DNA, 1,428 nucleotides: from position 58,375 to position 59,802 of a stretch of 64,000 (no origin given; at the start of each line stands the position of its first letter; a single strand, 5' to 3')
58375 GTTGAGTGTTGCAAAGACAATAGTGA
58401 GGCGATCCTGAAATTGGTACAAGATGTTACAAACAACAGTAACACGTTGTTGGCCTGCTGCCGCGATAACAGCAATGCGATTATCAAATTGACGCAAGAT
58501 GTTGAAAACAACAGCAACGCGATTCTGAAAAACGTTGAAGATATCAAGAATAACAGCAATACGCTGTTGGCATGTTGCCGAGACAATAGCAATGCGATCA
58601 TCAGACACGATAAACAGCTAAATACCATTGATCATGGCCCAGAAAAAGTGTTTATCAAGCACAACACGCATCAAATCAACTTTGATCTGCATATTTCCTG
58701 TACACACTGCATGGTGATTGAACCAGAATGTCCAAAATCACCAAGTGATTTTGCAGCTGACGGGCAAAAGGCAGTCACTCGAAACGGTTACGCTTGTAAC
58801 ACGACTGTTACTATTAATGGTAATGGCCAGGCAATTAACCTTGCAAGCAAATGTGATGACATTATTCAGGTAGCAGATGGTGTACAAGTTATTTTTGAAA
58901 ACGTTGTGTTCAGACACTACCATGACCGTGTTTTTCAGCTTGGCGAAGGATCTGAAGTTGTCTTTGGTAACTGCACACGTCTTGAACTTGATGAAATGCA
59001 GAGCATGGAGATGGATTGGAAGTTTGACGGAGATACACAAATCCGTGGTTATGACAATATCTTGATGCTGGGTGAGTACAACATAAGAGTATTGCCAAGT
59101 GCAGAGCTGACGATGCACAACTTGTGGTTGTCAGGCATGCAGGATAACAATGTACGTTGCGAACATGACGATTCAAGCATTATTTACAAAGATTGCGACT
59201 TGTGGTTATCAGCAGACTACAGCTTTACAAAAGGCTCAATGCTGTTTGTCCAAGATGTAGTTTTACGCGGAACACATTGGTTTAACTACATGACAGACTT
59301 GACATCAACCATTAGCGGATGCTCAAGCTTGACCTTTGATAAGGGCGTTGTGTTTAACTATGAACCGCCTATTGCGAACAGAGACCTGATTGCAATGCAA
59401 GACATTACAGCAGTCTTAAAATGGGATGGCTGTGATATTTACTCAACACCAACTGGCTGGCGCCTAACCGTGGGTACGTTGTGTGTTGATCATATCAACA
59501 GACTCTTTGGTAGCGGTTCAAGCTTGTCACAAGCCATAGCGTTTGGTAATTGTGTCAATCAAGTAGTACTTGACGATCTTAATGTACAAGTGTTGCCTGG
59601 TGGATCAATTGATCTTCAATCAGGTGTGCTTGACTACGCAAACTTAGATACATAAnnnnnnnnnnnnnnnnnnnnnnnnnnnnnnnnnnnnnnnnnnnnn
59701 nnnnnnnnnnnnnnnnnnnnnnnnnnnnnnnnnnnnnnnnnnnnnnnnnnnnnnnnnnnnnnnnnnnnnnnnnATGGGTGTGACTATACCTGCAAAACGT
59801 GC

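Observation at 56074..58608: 39-aa repeat reads as 4 heptads + 1 hendecad with Asn in core positions and a Cys-Cys doublet: a very long coiled-coil stalk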

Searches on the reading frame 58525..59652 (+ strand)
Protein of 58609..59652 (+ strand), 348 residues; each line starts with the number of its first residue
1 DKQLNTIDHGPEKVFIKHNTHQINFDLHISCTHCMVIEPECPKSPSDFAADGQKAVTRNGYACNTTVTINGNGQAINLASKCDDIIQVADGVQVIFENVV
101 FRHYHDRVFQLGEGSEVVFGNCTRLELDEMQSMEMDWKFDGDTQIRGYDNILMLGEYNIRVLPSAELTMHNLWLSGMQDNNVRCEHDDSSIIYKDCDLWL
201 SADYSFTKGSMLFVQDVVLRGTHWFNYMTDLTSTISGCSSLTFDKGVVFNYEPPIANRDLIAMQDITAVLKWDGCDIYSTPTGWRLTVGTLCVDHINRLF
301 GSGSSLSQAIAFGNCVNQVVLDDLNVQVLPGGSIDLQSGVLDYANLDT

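Call 8: find_homologous_proteins(query=window:58609-59652:+, max_evalue=0.001)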
Query window:58609-59652:+ (348 aa): 2 proteins with E <= 0.001 among 1200 candidates.
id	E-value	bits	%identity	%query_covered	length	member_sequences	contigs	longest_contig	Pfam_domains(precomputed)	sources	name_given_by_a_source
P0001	9.8e-68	247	40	99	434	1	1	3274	-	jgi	jgi:hypothetical protein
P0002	1.4e-54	204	35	99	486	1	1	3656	-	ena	-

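Call 17: find_related_loci(query=A2, collection=genome_contigs, flank=10000)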
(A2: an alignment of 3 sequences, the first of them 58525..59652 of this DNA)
Query A2 (376 aa) in genome_contigs; peptide patterns used: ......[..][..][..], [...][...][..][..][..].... (x = any residue, [..] = any of these).
151 stretches matched a pattern; 39 encode a relative of the query (tblastn E <= 1e-3); 36 distinct loci.
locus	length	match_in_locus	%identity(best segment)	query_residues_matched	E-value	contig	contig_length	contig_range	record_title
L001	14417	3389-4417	47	8-375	7e-96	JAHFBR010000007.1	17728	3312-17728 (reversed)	MAG: bacterium isolate nzgw202 NODE_2966_length_17729_cov_3.067867, whole genome shotgun sequence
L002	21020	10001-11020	41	8-375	5e-88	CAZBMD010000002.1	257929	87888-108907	MAG TPA_asm: uncultured Pseudomonadota bacterium isolate SRP286056_co2_83 genome assembly, contig: NODE_27_length_257929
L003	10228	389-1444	39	1-375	5e-85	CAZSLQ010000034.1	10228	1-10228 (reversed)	MAG TPA_asm: uncultured Pseudomonadota bacterium isolate SRP239243_co2_377 genome assembly, contig: NODE_11374_length_10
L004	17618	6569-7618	38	8-375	7e-76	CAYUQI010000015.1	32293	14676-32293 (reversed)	MAG TPA_asm: uncultured Pseudomonadota bacterium isolate SRP278314_co1_354 genome assembly, contig: NODE_1782_length_322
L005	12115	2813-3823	37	20-375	6e-75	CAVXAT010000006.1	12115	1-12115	MAG: uncultured bacterium isolate MFD01231.bin.2.11 genome assembly, contig: contig_15079, whole genome shotgun sequence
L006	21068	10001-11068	35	7-375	5e-69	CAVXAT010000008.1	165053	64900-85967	MAG: uncultured bacterium isolate MFD01231.bin.2.11 genome assembly, contig: contig_20249, whole genome shotgun sequence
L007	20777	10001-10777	41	114-374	2e-63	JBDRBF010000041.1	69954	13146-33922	MAG: bacterium isolate MEGAHIT-group-1.1042 k141_12782425, whole genome shotgun sequence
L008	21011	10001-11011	37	20-375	3e-76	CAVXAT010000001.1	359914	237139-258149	MAG: uncultured bacterium isolate MFD01231.bin.2.11 genome assembly, contig: contig_15071, whole genome shotgun sequence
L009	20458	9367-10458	34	7-373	1e-61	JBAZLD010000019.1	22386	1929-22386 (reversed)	MAG: Candidatus Babeliales bacterium isolate SO_2017_LW4_16 scaffold_4671_c1_LW137-91_2017, whole genome shotgun sequenc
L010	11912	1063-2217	26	1-365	1e-35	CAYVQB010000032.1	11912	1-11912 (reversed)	MAG TPA_asm: uncultured Pseudomonadota bacterium isolate binchicken_co181_168 genome assembly, contig: NODE_10222_length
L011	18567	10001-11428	41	7-375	1e-77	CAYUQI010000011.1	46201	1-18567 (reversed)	MAG TPA_asm: uncultured Pseudomonadota bacterium isolate SRP278314_co1_354 genome assembly, contig: NODE_1008_length_462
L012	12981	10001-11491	34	96-346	3e-37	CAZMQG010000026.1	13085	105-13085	MAG TPA_asm: uncultured Pseudomonadota bacterium isolate SRP278314_co2_28 genome assembly, contig: NODE_6410_length_1308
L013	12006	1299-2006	31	145-376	1e-28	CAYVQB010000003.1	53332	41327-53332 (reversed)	MAG TPA_asm: uncultured Pseudomonadota bacterium isolate binchicken_co181_168 genome assembly, contig: NODE_661_length_5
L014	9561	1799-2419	32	178-375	4e-27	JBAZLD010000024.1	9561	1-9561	MAG: Candidatus Babeliales bacterium isolate SO_2017_LW4_16 scaffold_13755_c1_LW137-91_2017, whole genome shotgun sequen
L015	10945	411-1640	23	7-360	3e-21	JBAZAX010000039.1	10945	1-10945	MAG: Candidatus Babeliales bacterium isolate SO_2017_GW1_1 NODE_22345_length_10945_cov_1.202348_OW334_2017, whole genome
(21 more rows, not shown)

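Call 20: find_homologous_proteins(query=A1, max_evalue=0.00001)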
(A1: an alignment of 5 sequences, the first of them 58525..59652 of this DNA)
Query A1 (5 sequences) (376 aa, profile of the alignment): 37 proteins with E <= 0.00001 among 5031 candidates.
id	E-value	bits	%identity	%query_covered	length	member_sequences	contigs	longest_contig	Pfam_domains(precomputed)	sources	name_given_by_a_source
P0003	1.0e-167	576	41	95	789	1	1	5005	-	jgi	jgi:hypothetical protein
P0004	1.3e-156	539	35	98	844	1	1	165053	-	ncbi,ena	-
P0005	4.9e-141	488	42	98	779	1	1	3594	PF23205.2,PF24952.2,PF20794.5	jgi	jgi:hypothetical protein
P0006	1.3e-138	480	39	94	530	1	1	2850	-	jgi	jgi:hypothetical protein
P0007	9.1e-129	448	41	98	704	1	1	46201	-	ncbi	-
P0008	2.6e-126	440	37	98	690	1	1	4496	-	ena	-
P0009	8.5e-126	438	36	97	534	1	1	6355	-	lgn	-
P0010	3.0e-118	413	39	100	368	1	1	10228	-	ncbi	-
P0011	6.7e-116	405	38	98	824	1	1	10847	-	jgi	-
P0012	2.0e-114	401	35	98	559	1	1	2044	-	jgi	jgi:hypothetical protein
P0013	3.9e-111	390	38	98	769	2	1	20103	-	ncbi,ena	-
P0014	1.3e-110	388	43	98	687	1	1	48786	-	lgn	-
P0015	5.6e-110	386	38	100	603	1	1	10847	-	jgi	-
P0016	2.8e-108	380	38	97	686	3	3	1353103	-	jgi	jgi:hypothetical protein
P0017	4.2e-107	376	38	97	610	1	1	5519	-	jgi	jgi:hypothetical protein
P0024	8.6e-100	352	22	84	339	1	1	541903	-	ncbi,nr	ncbi:MAG: hypothetical protein H6679_03800 [Epsilonproteobacteria bacterium]|nr:hypothetical protein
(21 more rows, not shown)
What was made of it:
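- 58609..59655 (+): Junction motif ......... followed by the conserved ~340-aa C-terminal beta-helix domain (stop codon included). Homologues were found in calls 8, 17 and 20.
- On Unnamed Dependentiae beta-helix C-terminal domain family: Identity is 35-47% over 97-100% of the domain in 37 proteins and 36 loci (calls 8, 17, 20).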

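Call 39: find_encoding_contigs(protein=P0024, flank=10000, max_places=3)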
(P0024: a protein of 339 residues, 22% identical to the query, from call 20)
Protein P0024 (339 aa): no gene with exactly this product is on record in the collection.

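Call 56: search_solved_structures(query=P0004, max_evalue=1, show_alignments=2)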
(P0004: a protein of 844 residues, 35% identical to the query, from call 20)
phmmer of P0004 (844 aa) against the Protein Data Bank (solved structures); distinct sequences matched with E-value up to 1: 0.

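Call 57: search_protein_families(library=pfam, proteins=[P0004, P0003, P0016, P0015, P0008], max_evalue=0.01)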
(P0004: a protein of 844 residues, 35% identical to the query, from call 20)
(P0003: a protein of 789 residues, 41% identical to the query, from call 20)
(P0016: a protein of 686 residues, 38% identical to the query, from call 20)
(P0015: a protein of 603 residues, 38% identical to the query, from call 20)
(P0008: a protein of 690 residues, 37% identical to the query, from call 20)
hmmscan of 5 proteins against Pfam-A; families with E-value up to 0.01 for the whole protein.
P0004 (844 aa): 1 family
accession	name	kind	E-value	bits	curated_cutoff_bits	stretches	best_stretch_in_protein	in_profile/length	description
PF01435.24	Peptidase_M48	-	4.4e-05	23.8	20.3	0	325-345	29-50/186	Peptidase family M48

P0003 (789 aa): 0 families

P0016 (686 aa): 0 families

P0015 (603 aa): 0 families

P0008 (690 aa): 1 family
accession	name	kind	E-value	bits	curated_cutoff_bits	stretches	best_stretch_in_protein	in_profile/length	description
PF16741.10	mRNA_decap_C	-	0.0048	16.7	27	0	155-166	11-22/43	mRNA-decapping enzyme C-terminus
